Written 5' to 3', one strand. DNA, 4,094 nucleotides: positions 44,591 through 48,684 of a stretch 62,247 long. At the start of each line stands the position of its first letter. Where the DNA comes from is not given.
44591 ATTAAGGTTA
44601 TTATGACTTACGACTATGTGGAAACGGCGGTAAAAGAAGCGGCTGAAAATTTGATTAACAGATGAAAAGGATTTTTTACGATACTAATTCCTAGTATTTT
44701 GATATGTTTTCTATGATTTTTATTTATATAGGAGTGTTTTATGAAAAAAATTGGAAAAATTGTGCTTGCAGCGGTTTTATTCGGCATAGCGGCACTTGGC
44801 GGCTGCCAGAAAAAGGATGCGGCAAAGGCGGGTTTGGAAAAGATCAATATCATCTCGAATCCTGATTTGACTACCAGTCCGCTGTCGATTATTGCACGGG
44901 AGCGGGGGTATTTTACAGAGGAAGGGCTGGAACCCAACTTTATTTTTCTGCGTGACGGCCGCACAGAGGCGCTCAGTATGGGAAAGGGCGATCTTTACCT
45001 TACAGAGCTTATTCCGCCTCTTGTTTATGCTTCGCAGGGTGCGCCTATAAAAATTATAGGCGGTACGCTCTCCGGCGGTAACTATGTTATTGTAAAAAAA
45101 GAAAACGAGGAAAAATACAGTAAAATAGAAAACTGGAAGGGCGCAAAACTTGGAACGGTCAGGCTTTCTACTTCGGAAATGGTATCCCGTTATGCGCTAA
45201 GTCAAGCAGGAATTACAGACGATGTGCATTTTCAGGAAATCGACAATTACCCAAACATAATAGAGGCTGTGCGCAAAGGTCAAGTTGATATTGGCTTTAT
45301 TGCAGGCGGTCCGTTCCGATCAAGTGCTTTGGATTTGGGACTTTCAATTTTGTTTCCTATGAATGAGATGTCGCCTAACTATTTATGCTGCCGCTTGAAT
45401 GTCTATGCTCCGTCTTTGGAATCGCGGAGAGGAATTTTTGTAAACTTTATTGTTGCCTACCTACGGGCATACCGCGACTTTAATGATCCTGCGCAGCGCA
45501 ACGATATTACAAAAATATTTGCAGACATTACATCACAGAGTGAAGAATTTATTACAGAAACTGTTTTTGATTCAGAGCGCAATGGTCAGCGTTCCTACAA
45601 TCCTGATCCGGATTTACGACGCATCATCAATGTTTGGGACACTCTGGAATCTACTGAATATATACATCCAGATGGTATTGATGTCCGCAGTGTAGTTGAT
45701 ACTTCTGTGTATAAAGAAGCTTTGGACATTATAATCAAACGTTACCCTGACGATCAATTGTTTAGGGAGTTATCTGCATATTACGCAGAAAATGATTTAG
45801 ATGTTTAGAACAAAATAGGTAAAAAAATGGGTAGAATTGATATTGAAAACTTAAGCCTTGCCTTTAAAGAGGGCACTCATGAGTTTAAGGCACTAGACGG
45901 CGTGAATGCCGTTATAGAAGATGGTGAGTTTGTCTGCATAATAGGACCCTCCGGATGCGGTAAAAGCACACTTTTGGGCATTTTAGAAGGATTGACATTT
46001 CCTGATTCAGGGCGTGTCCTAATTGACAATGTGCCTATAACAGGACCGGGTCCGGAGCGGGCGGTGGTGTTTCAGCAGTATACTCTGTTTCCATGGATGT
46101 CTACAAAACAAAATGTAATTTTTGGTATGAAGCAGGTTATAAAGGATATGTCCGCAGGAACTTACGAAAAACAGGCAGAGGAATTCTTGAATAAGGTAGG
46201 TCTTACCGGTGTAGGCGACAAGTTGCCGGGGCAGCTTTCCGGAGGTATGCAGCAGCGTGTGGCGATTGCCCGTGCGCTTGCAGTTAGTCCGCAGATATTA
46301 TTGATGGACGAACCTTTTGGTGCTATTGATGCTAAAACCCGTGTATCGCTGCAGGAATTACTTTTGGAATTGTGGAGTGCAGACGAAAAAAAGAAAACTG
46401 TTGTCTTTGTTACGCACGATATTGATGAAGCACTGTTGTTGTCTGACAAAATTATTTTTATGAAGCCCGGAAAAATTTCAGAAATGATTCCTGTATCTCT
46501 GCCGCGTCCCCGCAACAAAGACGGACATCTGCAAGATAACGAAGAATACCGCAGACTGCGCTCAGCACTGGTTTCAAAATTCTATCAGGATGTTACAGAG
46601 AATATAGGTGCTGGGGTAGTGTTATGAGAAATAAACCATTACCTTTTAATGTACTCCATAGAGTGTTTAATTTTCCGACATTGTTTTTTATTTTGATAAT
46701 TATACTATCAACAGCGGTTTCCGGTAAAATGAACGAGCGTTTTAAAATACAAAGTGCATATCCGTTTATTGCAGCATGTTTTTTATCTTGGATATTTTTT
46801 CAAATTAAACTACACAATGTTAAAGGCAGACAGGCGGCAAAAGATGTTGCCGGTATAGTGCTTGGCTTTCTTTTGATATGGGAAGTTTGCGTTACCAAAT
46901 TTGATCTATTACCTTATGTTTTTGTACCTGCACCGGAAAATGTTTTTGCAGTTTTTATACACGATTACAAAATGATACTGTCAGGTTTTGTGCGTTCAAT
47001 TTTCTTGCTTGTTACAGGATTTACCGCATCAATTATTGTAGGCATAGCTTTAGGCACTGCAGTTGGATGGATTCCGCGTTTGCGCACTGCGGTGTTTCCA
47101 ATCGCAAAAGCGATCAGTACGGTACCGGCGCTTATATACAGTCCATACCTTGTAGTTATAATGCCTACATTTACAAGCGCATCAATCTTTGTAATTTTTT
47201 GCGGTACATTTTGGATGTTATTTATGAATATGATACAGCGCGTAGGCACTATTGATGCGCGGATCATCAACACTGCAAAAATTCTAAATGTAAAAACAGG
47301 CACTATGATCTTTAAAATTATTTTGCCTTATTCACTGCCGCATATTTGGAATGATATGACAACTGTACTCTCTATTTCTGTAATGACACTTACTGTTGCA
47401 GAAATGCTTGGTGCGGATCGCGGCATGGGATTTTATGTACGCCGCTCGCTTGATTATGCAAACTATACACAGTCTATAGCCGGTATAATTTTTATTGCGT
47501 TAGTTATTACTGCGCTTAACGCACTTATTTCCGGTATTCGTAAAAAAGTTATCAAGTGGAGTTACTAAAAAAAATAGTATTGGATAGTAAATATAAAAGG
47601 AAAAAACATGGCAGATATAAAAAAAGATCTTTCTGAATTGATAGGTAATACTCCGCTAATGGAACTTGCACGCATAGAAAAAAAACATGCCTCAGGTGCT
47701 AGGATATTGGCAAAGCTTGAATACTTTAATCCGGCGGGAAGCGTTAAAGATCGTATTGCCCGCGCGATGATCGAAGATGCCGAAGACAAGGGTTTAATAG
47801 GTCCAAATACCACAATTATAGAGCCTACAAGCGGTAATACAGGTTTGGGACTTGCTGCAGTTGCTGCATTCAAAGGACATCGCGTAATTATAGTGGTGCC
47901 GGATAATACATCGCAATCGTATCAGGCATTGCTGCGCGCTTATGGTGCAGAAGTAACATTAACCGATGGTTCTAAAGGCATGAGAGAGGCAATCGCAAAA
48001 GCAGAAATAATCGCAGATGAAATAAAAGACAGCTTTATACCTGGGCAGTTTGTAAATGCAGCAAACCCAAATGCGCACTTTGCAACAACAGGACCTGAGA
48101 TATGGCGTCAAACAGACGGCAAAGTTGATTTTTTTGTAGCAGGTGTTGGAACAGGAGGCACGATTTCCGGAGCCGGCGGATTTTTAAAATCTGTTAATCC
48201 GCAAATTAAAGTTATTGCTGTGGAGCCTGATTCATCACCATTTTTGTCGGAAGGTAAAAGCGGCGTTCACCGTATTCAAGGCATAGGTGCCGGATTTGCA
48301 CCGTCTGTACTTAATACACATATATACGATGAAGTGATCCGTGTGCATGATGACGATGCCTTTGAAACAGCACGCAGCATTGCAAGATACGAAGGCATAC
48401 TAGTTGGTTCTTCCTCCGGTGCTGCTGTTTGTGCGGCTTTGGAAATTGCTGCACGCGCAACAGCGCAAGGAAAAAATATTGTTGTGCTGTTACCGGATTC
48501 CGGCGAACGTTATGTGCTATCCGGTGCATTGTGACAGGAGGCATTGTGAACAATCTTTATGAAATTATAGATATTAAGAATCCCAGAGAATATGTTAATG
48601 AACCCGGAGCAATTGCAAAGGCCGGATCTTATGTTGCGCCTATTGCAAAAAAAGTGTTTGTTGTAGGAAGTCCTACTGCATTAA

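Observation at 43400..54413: Nitrogenase-like NifB + NifD/K/H-like genes embedded in an organosulfur import/assimilation operon (candidate C-S bond reductase pathway)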

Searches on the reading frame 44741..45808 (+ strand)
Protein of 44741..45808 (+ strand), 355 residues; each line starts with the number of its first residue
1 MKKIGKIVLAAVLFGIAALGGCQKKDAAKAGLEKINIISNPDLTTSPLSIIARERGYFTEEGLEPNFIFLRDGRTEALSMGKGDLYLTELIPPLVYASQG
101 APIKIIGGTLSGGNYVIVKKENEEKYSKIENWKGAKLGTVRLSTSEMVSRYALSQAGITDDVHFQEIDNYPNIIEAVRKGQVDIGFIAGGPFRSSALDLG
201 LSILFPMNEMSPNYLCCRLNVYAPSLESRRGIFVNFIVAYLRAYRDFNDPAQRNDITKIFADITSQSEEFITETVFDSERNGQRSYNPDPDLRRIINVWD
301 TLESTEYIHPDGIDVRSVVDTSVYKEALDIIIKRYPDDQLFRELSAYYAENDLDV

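Call 4: search_protein_families(library=pfam, proteins=[window:44741-45808:+])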
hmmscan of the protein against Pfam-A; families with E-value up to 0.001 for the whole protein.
window:44741-45808:+ (355 aa): 3 families
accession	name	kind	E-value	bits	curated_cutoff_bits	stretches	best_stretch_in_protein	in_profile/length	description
PF09084.16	NMT1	-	1.6e-13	51.5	20.5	1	50-245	8-207/216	NMT1/THI5 like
PF13379.11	NMT1_2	-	6.1e-09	36.5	24.7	1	40-259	13-250/252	NMT1-like family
PF12974.12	Phosphonate-bd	-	2.9e-06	27.3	27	1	114-193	87-168/242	ABC transporter, phosphonate, periplasmic substrate-binding protein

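Call 5: search_protein_families(library=ncbifam, proteins=[window:44741-45808:+])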
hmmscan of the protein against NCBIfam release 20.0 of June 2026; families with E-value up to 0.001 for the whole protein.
window:44741-45808:+ (355 aa): 1 family
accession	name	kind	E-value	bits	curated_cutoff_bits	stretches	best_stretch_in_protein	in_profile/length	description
TIGR01728.1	SsuA_fam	subfamily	6.2e-12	45.3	163.5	1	48-324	13-289/290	aliphatic sulfonate ABC transporter substrate-binding protein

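Call 60: search_solved_structures(query=window:44741-45808:+, max_evalue=0.01, show_alignments=0)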
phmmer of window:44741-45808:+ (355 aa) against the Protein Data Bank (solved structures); distinct sequences matched with E-value up to 0.01: 1.
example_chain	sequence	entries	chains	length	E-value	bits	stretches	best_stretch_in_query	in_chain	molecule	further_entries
4zv1_A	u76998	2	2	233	0.0002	23.7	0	108-184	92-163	AncQR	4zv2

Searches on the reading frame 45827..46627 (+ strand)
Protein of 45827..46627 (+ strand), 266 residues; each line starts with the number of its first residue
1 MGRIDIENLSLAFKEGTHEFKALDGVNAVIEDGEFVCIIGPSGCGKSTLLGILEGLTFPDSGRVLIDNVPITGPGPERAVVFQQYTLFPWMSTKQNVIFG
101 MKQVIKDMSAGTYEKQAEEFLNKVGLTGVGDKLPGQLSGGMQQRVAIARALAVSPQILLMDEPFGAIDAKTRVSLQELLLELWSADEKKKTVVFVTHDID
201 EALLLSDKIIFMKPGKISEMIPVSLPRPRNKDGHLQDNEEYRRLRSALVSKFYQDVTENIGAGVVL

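Call 4: search_protein_families(library=pfam, proteins=[window:45827-46627:+])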
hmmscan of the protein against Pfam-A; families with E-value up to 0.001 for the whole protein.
window:45827-46627:+ (266 aa): 3 families
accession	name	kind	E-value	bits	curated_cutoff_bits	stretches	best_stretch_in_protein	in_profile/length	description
PF00005.33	ABC_tran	-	6.9e-33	114.6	25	1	23-164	1-136/137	ABC transporter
PF13304.12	AAA_21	-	1.5e-07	32.2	27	0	35-76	1-44/304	AAA domain, putative AbiEii toxin, Type IV TA system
PF00004.35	AAA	-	0.00069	20.5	21.2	0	102-203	16-118/131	ATPase family associated with various cellular activities (AAA)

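Call 5: search_protein_families(library=ncbifam, proteins=[window:45827-46627:+])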
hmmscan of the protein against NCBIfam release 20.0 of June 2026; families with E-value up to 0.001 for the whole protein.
window:45827-46627:+ (266 aa): 187 families (the best 25 are shown)
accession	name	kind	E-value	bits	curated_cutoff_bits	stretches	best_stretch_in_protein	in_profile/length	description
TIGR01184.1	ntrCD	subfamily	2.5e-74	249.7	291.8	1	23-249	1-227/230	nitrate ABC transporter ATP-binding protein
NF040729.1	ABC_ATP_SaoA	equivalog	1e-70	238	360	1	3-236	1-232/248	ABC transporter ATP-binding protein SaoA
NF008421.0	PRK11248.1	equivalog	2.5e-63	213.9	357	1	20-227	14-219/255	taurine ABC transporter ATP-binding subunit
TIGR03265.1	PhnT2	equivalog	1e-62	212.4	457.7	1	7-219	8-215/353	putative 2-aminoethylphosphonate ABC transporter ATP-binding protein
TIGR01186.1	proV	subfamily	1.9e-56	191.7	326.6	1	21-218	7-209/363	betaine/proline/choline family ABC transporter ATP-binding protein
TIGR00968.1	3a0106s01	subfamily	3.1e-56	190.6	342.75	1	18-219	11-211/237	sulfate ABC transporter ATP-binding protein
NF006987.0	PRK09452.1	equivalog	9.6e-54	182.5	482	1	20-219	30-228/378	spermidine/putrescine ABC transporter ATP-binding protein PotA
NF043075.1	MMSYN1_0197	equivalog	6.3e-53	179.9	550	1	20-220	15-214/341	spermidine/putrescine ABC transporter ATP-binding protein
NF008420.0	PRK11247.1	equivalog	2.5e-52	177.6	395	1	19-234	24-229/257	aliphatic sulfonates ABC transporter ATP-binding protein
TIGR01187.1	potA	subfamily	9e-52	176.1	355.6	1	38-219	1-181/325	polyamine ABC transporter ATP-binding protein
TIGR03258.1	PhnT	equivalog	1.3e-51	175.7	499.15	1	4-218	9-219/359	2-aminoethylphosphonate ABC transport system ATP-binding subunit PhnT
NF040840.2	tungstate_WtpC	equivalog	2.7e-50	171.6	440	1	5-220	3-212/347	tungstate ABC transporter ATP-binding protein WtpC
NF040933.2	ABC_arch_GlcV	equivalog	1.5e-49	168.7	450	1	3-219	2-222/357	glucose ABC transporter ATP-binding protein GlcV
NF008653.0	PRK11650.1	subfamily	7.1e-48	163.5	432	1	2-219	2-215/357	sn-glycerol-3-phosphate ABC transporter ATP-binding protein UgpC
NF008105.0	PRK10851.1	equivalog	3.2e-47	161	502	1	4-219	3-217/362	sulfate/thiosulfate ABC transporter ATP-binding protein CysA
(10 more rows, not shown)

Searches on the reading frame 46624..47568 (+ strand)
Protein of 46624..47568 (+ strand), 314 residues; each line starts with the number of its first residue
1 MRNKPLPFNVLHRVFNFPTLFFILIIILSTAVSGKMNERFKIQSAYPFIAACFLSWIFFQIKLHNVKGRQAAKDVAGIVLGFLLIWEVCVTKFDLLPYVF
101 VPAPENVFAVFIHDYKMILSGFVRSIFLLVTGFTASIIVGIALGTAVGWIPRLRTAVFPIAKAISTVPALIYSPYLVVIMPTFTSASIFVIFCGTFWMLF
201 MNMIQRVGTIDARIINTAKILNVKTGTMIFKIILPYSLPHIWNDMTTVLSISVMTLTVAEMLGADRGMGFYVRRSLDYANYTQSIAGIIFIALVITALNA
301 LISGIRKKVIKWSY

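Call 4: search_protein_families(library=pfam, proteins=[window:46624-47568:+])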
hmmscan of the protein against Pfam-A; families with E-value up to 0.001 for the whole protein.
window:46624-47568:+ (314 aa): 1 family
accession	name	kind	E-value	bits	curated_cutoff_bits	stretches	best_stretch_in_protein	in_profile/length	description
PF00528.27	BPD_transp_1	-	1.4e-16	61.2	26.4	1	137-307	2-176/184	Binding-protein-dependent transport system inner membrane component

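Call 5: search_protein_families(library=ncbifam, proteins=[window:46624-47568:+])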
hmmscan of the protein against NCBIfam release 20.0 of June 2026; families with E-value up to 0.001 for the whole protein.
window:46624-47568:+ (314 aa): 7 families
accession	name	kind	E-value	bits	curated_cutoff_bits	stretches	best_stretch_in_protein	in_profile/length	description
TIGR01183.1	ntrB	equivalog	1.6e-21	76.9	209.05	1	125-303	22-200/202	nitrate ABC transporter permease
NF040733.1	ABC_perm_U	equivalog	1.8e-18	66.9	295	1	79-313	15-249/251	ABC transporter permease subunit SaoP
NF007545.0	PRK10160.1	equivalog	2.1e-18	66.7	342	1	80-312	32-270/275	taurine ABC transporter permease TauC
NF008470.0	PRK11365.1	equivalog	8.7e-11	41.7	347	1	80-295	19-235/263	aliphatic sulfonate ABC transporter permease SsuC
TIGR03416.1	ABC_choXWV_perm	equivalog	3.3e-09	36.6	363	1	122-295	88-260/267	choline ABC transporter permease subunit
NF008196.0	PRK10952.1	equivalog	1.7e-05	23.8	439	1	126-298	150-324/356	glycine betaine/L-proline ABC transporter permease ProW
TIGR01097.1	PhnE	equivalog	0.00024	20.7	216.7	1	105-309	44-251/252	phosphonate ABC transporter, permease protein PhnE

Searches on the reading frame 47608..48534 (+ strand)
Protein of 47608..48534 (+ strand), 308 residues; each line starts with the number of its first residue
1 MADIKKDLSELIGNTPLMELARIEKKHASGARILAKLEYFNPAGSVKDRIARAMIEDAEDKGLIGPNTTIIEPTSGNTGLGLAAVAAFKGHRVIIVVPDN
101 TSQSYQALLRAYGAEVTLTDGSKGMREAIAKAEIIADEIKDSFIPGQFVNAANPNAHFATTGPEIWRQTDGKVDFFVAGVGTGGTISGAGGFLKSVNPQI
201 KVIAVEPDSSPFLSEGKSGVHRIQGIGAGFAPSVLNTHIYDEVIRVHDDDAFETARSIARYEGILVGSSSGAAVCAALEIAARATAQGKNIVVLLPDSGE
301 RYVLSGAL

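Call 4: search_protein_families(library=pfam, proteins=[window:47608-48534:+])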
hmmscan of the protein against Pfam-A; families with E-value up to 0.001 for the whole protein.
window:47608-48534:+ (308 aa): 1 family
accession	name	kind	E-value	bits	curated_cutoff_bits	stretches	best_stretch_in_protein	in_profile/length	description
PF00291.31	PALP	-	1.1e-76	258.5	35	1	9-297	2-295/295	Pyridoxal-phosphate dependent enzyme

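Call 5: search_protein_families(library=ncbifam, proteins=[window:47608-48534:+])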
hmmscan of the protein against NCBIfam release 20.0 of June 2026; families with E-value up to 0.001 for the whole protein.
window:47608-48534:+ (308 aa): 39 families (the best 25 are shown)
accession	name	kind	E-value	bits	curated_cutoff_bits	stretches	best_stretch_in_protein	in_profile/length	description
TIGR01139.1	cysK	equivalog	8.1e-119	396.3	350.95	1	9-303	2-293/298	cysteine synthase A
TIGR01136.1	cysKM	subfamily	1.5e-117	392.2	344.15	1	9-303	2-294/299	cysteine synthase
TIGR01137.1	cysta_beta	equivalog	7.3e-98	328.2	510.25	1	5-303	2-306/457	cystathionine beta-synthase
NF007989.0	PRK10717.1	equivalog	1.6e-94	316.7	387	1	2-303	2-313/334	cysteine synthase A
TIGR01138.1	cysM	equivalog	8.3e-86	288.1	394.2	1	8-306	2-288/290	cysteine synthase B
NF008735.0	PRK11761.1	equivalog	1.6e-83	280.4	413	1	6-306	4-292/296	cysteine synthase CysM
TIGR03945.1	PLP_SbnA_fam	equivalog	1.5e-74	250.8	349.95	1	9-303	2-295/304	2,3-diaminopropionate biosynthesis protein SbnA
NF053679.1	CysteaSynCapA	equivalog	5.5e-70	235.7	600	1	4-303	6-315/329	cysteate synthase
NF052478.1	CystDsulMYC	equivalog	3.4e-28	99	600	1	33-303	39-321/354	L-cysteine desulfhydrase Cds1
NF005292.0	PRK06815.1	equivalog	2.9e-27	95.6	371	1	5-295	12-303/320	threonine/serine dehydratase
NF045641.2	BHydaspDhtseBhcB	equivalog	1.3e-20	73.7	550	1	7-210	13-206/312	beta-hydroxyaspartate dehydratase BhcB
NF006094.0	PRK08246.1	subfamily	1.6e-19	70.4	331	1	4-294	13-298/310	serine/threonine dehydratase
NF004996.0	PRK06381.1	equivalog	3e-19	69.2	266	1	12-189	13-183/319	threonine synthase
TIGR01127.1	ilvA_1Cterm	equivalog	7.2e-19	68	378.75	1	28-295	12-281/380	threonine ammonia-lyase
TIGR01124.1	ilvA_2Cterm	equivalog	1.3e-18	66.9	411.3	1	11-216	14-210/499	threonine ammonia-lyase, biosynthetic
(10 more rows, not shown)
